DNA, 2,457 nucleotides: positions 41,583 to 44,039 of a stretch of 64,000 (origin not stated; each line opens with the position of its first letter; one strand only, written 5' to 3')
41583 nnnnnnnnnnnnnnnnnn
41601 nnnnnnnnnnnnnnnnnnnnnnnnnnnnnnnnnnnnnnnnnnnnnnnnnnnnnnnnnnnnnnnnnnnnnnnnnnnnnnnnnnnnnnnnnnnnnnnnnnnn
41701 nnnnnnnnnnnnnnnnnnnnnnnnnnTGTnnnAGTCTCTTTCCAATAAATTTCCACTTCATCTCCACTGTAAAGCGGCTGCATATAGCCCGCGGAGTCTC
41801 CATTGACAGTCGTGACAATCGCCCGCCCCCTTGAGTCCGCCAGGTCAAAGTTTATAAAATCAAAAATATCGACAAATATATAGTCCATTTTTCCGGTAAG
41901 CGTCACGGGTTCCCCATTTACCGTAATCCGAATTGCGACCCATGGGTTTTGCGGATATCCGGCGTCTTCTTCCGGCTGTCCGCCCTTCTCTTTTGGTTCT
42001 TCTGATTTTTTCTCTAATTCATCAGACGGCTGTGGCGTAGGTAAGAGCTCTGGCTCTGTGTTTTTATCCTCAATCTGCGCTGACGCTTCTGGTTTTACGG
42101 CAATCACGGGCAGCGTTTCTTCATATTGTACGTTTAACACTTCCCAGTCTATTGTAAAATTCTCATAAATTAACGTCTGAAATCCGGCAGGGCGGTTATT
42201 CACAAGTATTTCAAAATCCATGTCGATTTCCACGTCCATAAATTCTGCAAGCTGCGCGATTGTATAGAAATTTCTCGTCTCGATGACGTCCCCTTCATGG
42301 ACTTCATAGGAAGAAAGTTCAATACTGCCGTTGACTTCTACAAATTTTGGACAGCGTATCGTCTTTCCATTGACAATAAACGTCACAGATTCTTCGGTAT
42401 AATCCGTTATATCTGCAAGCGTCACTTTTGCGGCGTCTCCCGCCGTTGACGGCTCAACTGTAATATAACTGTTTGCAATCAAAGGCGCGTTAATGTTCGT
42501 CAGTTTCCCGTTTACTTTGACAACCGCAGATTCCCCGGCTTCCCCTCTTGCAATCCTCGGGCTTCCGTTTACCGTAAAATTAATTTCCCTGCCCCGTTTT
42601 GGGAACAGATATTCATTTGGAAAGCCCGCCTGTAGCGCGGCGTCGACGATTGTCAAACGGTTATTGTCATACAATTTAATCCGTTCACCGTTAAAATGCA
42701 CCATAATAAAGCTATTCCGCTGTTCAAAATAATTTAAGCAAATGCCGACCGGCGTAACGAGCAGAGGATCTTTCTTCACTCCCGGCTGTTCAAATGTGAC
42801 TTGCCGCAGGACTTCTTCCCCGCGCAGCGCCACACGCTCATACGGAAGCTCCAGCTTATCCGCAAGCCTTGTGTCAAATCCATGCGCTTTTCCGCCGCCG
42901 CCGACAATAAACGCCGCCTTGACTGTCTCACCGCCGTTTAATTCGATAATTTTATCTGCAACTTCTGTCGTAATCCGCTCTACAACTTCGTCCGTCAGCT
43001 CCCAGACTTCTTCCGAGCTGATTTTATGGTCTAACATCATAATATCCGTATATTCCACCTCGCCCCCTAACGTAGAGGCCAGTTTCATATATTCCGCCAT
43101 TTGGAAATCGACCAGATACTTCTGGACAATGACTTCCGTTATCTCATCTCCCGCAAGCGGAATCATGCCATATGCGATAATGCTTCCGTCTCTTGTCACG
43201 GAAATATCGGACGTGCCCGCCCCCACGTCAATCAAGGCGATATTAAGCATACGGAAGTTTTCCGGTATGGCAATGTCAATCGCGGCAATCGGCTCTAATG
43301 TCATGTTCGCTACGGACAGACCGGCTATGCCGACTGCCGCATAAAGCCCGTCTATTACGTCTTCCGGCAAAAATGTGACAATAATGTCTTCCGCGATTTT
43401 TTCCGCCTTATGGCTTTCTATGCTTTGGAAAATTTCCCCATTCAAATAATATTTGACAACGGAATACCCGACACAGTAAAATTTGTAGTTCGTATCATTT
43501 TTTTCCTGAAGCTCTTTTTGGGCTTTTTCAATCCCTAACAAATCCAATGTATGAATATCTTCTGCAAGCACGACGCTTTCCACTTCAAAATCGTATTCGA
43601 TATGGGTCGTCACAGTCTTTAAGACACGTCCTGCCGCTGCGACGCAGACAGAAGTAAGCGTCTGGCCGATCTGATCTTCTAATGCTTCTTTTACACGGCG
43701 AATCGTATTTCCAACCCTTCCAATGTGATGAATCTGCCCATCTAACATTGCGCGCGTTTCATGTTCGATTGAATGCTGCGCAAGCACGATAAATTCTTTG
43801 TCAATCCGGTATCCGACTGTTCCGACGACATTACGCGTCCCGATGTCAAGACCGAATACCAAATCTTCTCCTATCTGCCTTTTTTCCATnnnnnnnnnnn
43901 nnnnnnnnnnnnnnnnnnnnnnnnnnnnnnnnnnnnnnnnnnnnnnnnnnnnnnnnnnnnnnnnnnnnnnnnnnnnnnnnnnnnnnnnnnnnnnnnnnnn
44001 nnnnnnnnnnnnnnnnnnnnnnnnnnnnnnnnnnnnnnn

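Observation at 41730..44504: In-frame CoaE - FtsA-like ATPase - tandem S4/ThiS-like beta-grasp repeat ORF of 924 aa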

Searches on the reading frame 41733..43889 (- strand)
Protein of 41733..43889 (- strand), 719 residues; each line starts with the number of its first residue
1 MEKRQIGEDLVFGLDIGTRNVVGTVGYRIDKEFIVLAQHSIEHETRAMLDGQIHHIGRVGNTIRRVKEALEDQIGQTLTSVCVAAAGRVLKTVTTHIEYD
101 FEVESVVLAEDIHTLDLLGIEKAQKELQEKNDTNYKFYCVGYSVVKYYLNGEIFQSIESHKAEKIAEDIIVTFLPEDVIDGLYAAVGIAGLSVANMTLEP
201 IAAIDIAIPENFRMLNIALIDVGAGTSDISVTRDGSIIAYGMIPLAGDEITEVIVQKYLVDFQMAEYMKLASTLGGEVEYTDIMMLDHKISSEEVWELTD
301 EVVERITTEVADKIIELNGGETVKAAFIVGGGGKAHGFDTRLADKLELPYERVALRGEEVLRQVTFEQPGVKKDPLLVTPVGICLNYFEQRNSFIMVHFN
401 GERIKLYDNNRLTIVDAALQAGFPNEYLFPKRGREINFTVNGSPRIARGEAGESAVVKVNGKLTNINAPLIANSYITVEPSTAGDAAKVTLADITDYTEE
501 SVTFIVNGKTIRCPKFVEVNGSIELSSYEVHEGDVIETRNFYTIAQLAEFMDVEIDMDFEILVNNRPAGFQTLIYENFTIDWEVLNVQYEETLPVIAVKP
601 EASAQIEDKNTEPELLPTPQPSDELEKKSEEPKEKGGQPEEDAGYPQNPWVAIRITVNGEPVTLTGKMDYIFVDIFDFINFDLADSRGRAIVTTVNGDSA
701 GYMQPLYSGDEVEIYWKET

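Call 21: search_protein_representatives(protein=window:41733-43889:-)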
Query: 719 residues. Proteins with E-value up to 0.001 (for the whole library): 3073; up to 1e-10: 1387; up to 1e-30: 674. The best 150 are listed.
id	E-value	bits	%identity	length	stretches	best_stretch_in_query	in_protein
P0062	4.6e-293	990.0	67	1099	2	7-591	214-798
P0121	1.7e-281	951.8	65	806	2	8-590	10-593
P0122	1.4e-277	938.9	66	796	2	4-589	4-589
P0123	5.5e-264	893.9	61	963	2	7-601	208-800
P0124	1.0e-257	873.2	60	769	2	6-586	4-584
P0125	3.2e-217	739.4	52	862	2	8-588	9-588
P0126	2.7e-212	723.1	51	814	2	9-589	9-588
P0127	4.5e-212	722.4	51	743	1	7-718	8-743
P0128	7.0e-212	721.7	53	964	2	5-641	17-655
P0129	9.4e-209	711.4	51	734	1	5-717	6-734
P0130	1.1e-207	707.9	49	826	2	4-618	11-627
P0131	4.9e-204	695.8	48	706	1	1-717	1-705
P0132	1.3e-201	687.8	51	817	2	3-577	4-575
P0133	1.6e-197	674.2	48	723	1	5-717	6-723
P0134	2.3e-194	663.8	58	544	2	145-584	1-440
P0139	3.4e-183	626.9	46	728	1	7-716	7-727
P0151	1.7e-150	518.9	40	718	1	8-717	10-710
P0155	7.4e-145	500.2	39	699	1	7-717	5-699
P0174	1.9e-123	429.4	36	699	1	9-718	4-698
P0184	1.5e-119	416.6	36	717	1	7-714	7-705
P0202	5.6e-115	401.5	36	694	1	7-715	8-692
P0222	6.7e-110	384.7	33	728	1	10-716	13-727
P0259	9.1e-106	371.0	33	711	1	10-714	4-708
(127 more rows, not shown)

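Call 23: list_cluster_members(proteins=[P0127, P0131, P0139, P0151, P0155, P0174, P0184, P0202, P0222, P0259])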
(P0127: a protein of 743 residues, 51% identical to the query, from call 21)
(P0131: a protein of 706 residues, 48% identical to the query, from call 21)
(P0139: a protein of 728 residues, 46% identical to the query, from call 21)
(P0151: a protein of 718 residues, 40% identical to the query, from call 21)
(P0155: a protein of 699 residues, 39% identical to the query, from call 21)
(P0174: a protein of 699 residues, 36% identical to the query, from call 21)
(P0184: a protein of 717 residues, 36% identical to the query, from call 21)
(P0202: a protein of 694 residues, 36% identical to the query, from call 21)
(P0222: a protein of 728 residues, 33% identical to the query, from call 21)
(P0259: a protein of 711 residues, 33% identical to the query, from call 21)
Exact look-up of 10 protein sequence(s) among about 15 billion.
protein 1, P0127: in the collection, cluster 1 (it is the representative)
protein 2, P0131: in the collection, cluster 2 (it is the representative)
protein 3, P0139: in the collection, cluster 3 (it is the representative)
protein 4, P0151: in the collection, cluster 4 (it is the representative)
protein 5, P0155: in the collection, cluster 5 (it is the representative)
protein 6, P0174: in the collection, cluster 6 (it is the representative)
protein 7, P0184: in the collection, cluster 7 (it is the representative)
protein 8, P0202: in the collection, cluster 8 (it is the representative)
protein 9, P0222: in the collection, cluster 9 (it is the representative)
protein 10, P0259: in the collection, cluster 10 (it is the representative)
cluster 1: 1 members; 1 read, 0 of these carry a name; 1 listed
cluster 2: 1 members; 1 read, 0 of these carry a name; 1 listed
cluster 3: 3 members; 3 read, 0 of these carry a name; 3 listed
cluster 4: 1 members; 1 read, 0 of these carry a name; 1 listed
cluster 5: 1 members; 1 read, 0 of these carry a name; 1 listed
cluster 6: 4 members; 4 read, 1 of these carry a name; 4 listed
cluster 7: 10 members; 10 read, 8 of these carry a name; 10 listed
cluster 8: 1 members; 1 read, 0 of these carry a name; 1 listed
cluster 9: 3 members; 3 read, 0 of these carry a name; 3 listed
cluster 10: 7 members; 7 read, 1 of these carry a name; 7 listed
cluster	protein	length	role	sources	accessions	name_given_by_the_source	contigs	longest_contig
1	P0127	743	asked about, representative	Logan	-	-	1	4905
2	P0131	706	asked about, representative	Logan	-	-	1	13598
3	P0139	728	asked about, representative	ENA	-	-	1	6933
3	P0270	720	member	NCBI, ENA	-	-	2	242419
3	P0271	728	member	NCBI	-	-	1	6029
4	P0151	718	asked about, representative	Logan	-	-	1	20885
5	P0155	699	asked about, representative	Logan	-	-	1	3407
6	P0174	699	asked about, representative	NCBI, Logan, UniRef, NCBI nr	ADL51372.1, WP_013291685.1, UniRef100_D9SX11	cell division FtsA domain-containing protein [Clostridium cellulovorans] | Cell division protein FtsA n=1 Tax=Clostridium cellulovorans (strain ATCC 35296 / DSM ...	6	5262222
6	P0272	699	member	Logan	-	-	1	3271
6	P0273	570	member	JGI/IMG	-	-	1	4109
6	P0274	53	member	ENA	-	-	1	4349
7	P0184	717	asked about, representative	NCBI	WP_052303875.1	cell division protein FtsA [Desulfofundulus kuznetsovii]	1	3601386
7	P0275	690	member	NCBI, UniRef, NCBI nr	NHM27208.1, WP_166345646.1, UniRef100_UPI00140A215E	molecular chaperone Hsp70 [Desulfofundulus sp. TPOSR] | cell division FtsA domain-containing protein n=1 Tax=Desulfofundulus sp. TPOSR ... | cell division FtsA domain-containing protein [Desulfofundulus sp. TPOSR]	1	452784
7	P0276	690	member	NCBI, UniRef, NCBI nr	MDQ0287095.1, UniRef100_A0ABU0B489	cell division protein FtsA [Desulfofundulus luciae] | Cell division protein FtsA n=2 Tax=Desulfofundulus luciae TaxID=74702 ...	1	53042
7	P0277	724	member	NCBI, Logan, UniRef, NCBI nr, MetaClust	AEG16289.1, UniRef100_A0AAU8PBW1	cell division protein FtsA [Desulfofundulus kuznetsovii DSM 6115] | Cell division protein FtsA n=2 Tax=Desulfofundulus kuznetsovii TaxID=58135 ... | 760568.Desku_2776 COG0849 ""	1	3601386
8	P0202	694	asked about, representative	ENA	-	-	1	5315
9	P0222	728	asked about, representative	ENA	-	-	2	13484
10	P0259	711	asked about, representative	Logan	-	-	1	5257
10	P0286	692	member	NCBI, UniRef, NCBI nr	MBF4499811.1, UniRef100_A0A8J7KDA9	pilus assembly protein PilM [Savagea sp. SN6] | Pilus assembly protein PilM n=2 Tax=Savagea serpentis TaxID=2785297 RepID=A0A8J7KDA9_9BACL | pilus assembly protein PilM [Savagea serpentis]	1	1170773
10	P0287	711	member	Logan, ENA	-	-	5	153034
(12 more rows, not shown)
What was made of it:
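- Closest known: PilM. Same: One Bacillus-class homologue is annotated as PilM (call 23).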

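Call 26: find_encoding_contigs(protein=P0174, flank=6000, max_places=2)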
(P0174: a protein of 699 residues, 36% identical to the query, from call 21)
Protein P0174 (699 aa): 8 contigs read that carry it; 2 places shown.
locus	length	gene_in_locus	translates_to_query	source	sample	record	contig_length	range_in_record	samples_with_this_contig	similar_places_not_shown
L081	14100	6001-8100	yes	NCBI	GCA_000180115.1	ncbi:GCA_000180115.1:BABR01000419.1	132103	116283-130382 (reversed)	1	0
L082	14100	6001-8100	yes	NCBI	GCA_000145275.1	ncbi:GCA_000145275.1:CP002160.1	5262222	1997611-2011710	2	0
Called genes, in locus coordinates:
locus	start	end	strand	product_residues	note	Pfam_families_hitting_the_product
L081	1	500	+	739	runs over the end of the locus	?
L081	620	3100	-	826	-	PF21582:CBM30, PF02927:CelD_N, PF00759:Glyco_hydro_9, PF00404:Dockerin_1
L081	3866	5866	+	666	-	PF00580:UvrD-helicase, PF04851:ResIII (weak), PF13086:AAA_11 (faint), PF13245:AAA_19, PF13604:AAA_30 (faint), PF01443:Viral_helicase1 (faint), PF13361:UvrD_C, PF13538:UvrD_C_2, +1 more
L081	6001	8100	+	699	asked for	PF06723:MreB_Mbl (weak), PF11104:PilM_2 (weak), PF14450:FtsA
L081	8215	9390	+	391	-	PF01546:Peptidase_M20, PF07687:M20_dimer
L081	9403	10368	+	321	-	PF00849:PseudoU_synth_2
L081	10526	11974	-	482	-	PF01943:Polysacc_synt, PF01554:MatE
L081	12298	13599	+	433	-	-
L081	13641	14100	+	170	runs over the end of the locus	-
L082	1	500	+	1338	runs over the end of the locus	-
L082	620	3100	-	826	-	PF21582:CBM30, PF02927:CelD_N, PF00759:Glyco_hydro_9, PF00404:Dockerin_1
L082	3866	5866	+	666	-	PF00580:UvrD-helicase, PF04851:ResIII (weak), PF13086:AAA_11 (faint), PF13245:AAA_19, PF13604:AAA_30 (faint), PF01443:Viral_helicase1 (faint), PF13361:UvrD_C, PF13538:UvrD_C_2, +1 more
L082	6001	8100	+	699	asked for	PF06723:MreB_Mbl (weak), PF11104:PilM_2 (weak), PF14450:FtsA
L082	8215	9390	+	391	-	PF01546:Peptidase_M20, PF07687:M20_dimer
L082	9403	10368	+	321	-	PF00849:PseudoU_synth_2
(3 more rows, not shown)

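Call 29: find_encoding_contigs(protein=P0184, flank=6000, max_places=1)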
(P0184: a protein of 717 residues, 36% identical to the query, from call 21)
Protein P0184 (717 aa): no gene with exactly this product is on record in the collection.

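Call 30: find_encoding_contigs(protein=P0286, flank=6000, max_places=1)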
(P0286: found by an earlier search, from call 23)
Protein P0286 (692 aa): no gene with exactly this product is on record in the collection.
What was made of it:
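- Tried and rejected: Context look-ups for P0184 and P0286 failed because the exact sequences are not on record (calls 29, 30).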

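Call 46: find_encoding_contigs(protein=P0277, flank=6000, max_places=1)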
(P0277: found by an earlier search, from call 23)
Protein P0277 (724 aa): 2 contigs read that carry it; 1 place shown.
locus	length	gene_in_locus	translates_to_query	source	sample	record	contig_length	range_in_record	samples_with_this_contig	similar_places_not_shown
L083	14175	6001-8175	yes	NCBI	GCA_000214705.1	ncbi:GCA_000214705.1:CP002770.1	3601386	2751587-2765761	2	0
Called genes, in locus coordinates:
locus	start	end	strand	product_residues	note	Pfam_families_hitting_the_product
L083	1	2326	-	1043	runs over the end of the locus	PF00873:ACR_tran, PF03176:MMPL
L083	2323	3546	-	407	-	PF25954:Beta-barrel_RND_2 (faint), PF00364:Biotin_lipoyl (faint), PF25973:BSH_CzcB (weak), PF25989:YknX_C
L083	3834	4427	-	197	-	PF00440:TetR_N, PF08359:TetR_C_4, PF17932:TetR_C_24, PF17938:TetR_C_29 (faint), PF16925:TetR_C_13 (faint)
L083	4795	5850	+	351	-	PF00027:cNMP_binding, PF09986:DUF2225, PF00515:TPR_1 (faint), PF13181:TPR_8 (faint)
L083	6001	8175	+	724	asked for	PF11104:PilM_2 (faint), PF06723:MreB_Mbl (weak), PF14450:FtsA, PF14451:Ub-Mut7C (faint), PF02597:ThiS (faint)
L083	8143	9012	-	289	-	-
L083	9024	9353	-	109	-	-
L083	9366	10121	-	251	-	PF11563:Protoglobin, PF00015:MCPsignal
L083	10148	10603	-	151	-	-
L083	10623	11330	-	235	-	PF03460:NIR_SIR_ferr, PF01077:NIR_SIR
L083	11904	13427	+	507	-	-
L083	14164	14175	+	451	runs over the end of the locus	PF07833:Cu_amine_oxidN1, PF04348:LppC, PF13433:Peripla_BP_5, PF13458:Peripla_BP_6, PF01094:ANF_receptor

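Call 47: find_encoding_contigs(protein=P0287, flank=6000, max_places=1)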
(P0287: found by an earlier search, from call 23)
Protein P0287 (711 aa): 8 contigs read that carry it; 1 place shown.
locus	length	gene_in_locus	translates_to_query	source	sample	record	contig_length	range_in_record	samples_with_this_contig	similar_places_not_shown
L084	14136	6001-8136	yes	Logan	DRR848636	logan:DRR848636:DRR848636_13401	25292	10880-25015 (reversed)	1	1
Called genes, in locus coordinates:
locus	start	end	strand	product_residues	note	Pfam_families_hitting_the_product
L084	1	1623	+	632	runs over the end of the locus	?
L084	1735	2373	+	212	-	PF00583:Acetyltransf_1 (weak), PF13508:Acetyltransf_7 (weak)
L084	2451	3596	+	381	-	PF00850:Hist_deacetyl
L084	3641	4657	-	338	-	PF00356:LacI, PF00532:Peripla_BP_1, PF13407:Peripla_BP_4, PF13377:Peripla_BP_3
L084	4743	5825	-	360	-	PF01817:CM_2, PF00793:DAHP_synth_1, PF03102:NeuB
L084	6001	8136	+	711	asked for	PF06723:MreB_Mbl (faint), PF11104:PilM_2, PF02597:ThiS (faint), PF14450:FtsA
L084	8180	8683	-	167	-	PF12732:YtxH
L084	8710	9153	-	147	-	-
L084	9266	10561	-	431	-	PF01225:Mur_ligase, PF08245:Mur_ligase_M, PF02875:Mur_ligase_C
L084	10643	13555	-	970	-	PF17854:FtsK_alpha, PF01580:FtsK_SpoIIIE, PF09397:FtsK_gamma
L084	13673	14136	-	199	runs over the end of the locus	PF14794:DUF4479, PF01588:tRNA_bind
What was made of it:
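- Tried and rejected: Cluster mates were used instead (calls 46, 47).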

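Call 48: find_encoding_contigs(protein=P0270, flank=6000, max_places=1)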
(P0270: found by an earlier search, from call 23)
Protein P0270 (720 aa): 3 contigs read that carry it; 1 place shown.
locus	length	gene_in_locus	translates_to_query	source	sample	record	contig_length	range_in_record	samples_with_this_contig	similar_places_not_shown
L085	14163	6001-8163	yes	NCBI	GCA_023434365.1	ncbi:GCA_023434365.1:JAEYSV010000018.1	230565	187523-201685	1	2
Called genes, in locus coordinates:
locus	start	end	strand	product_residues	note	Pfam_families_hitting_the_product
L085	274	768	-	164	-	PF01590:GAF, PF13185:GAF_2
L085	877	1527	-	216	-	PF17428:DUF5412 (weak)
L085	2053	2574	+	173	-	-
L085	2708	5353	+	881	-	PF02739:5_3_exonuc_N, PF01367:5_3_exonuc, PF22619:DNA_polI_exo1, PF00476:DNA_pol_A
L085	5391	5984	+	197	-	PF01121:CoaE, PF13238:AAA_18, PF13521:AAA_28 (weak)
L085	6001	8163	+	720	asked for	PF11104:PilM_2 (faint), PF06723:MreB_Mbl (faint), PF14450:FtsA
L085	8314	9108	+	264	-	PF00753:Lactamase_B, PF23023:Anti-Pycsar_Apyc1, PF12706:Lactamase_B_2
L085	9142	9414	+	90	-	PF13740:ACT_6, PF01842:ACT, PF22468:ACT_9 (faint)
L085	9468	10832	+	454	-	PF05167:DUF711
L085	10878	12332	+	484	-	PF01546:Peptidase_M20, PF07687:M20_dimer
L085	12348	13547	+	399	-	PF09587:PGA_cap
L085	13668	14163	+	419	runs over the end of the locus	PF03816:LytR_cpsA_psr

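Call 49: find_homologous_proteins(query=P0174, max_evalue=1e-20)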
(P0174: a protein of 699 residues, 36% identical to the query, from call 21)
Query P0174 (699 aa): 8000 proteins with E <= 1e-20 among 8000 candidates; the best 120 are listed.
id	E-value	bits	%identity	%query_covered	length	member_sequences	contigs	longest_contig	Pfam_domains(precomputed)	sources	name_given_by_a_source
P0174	0.0e+0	1495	100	100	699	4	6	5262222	PF06723.20,PF14450.13,PF11104.15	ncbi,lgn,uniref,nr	ncbi:cell division FtsA domain-containing protein [Clostridium cellulovorans]|uniref:Cell division p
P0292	9.6e-247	839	57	99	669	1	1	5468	PF06723.20,PF14450.13,PF11104.15,PF08841.17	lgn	-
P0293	1.5e-244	831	58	99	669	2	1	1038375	PF06723.20,PF14450.13,PF11104.15,PF08841.17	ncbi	ncbi:MAG: cell division protein FtsA [Clostridiaceae bacterium]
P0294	2.1e-244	831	57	99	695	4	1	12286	PF02824.28,PF06723.20,PF14450.13,PF11104.15,PF08841.17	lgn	-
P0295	2.1e-244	831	57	99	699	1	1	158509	PF06723.20,PF14450.13,PF11104.15,PF08841.17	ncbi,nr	ncbi:MAG: cell division protein FtsA [Bacillota bacterium]|nr:cell division protein FtsA [Bacillota 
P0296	2.4e-244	831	58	99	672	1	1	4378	PF06723.20,PF14450.13,PF11104.15,PF08841.17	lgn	-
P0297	3.6e-244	830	58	99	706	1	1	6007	PF06723.20,PF14450.13,PF11104.15,PF08841.17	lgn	-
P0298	1.3e-243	828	56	99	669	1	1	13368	PF06723.20,PF14450.13,PF11104.15,PF08841.17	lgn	-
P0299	1.8e-243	828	58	99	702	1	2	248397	PF06723.20,PF14450.13,PF11104.15,PF08841.17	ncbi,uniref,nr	ncbi:rod shape-determining protein [Clostridiaceae bacterium UIB06]|uniref:Rod shape-determining pro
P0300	3.1e-243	827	56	99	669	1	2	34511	PF06723.20,PF14450.13,PF11104.15,PF08841.17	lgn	-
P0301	3.1e-243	827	56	99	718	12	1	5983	PF06723.20,PF14450.13,PF11104.15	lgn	-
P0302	8.5e-243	826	58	99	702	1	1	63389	PF06723.20,PF14450.13,PF11104.15,PF08841.17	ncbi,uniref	ncbi:cell division protein FtsA [Clostridium thailandense]|uniref:cell division protein FtsA n=1 Tax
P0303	1.4e-242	825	57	99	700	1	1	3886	PF06723.20,PF14450.13,PF11104.15,PF08841.17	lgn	-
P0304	2.2e-242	824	54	99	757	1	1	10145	PF06723.20,PF14450.13,PF11104.15,PF08841.17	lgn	-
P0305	2.2e-242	824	57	99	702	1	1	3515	PF06723.20,PF14450.13,PF11104.15,PF08841.17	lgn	-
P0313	5.6e-241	820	57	99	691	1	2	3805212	PF02824.28,PF02597.27,PF06723.20,PF14450.13,PF11104.15,PF08841.17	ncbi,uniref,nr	ncbi:cell division protein FtsA [Clostridium thermarum]|uniref:cell division protein FtsA n=1 Tax=Cl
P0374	1.1e-235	802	56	99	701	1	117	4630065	PF06723.20,PF14450.13,PF11104.15,PF08841.17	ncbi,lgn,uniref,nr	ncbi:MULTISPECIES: cell division protein FtsA [Clostridium]|uniref:Cell division protein FtsA n=2 Ta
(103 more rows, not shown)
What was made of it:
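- X occurs standalone in Clostridium, Desulfofundulus and Bacilli, with 674 clusters (50% identity) at E < 1e-30 (calls 21, 23, 26, 46-49). Database names for the family are "cell division protein FtsA" and "PilM" (calls 23, 49).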

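Call 69: find_encoding_contigs(protein=P0374, flank=7000, max_places=1)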
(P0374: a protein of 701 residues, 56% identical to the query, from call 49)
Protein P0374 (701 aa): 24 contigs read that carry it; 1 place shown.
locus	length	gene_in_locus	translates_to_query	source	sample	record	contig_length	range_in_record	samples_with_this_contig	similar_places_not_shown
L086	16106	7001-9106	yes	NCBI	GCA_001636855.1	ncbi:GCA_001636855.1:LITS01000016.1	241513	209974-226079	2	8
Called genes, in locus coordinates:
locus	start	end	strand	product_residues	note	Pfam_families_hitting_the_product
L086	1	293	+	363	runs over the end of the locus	PF01497:Peripla_BP_2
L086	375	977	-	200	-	PF13411:MerR_1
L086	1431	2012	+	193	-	PF13247:Fer4_11 (weak), PF12838:Fer4_7 (weak), PF25160:LdpA_Fe-S-bd (weak), PF00037:Fer4, PF12797:Fer4_2 (weak), PF12837:Fer4_6, PF13237:Fer4_10 (weak), PF13187:Fer4_9 (weak), +5 more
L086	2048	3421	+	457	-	PF00037:Fer4, PF12837:Fer4_6 (weak), PF12838:Fer4_7 (weak), PF13187:Fer4_9 (weak), PF13237:Fer4_10, PF14697:Fer4_21 (weak), PF02906:Fe_hyd_lg_C, PF02256:Fe_hyd_SSU, +3 more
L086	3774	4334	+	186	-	-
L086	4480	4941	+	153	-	PF14242:DUF4342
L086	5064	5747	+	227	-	PF00072:Response_reg, PF00486:Trans_reg_C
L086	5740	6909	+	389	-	PF00672:HAMP (weak), PF00512:HisKA, PF02518:HATPase_c, PF13589:HATPase_c_3 (weak)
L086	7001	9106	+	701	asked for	PF08841:DDR (faint), PF06723:MreB_Mbl, PF11104:PilM_2 (weak), PF14450:FtsA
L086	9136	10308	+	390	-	PF01546:Peptidase_M20, PF07687:M20_dimer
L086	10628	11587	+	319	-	PF01479:S4 (weak), PF00849:PseudoU_synth_2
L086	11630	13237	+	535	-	PF01554:MatE (faint), PF01943:Polysacc_synt, PF13440:Polysacc_synt_3 (weak), PF03023:MurJ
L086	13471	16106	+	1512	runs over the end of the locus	PF00310:GATase_2, PF04898:Glu_syn_central, PF01645:Glu_synthase, PF01493:GXGXG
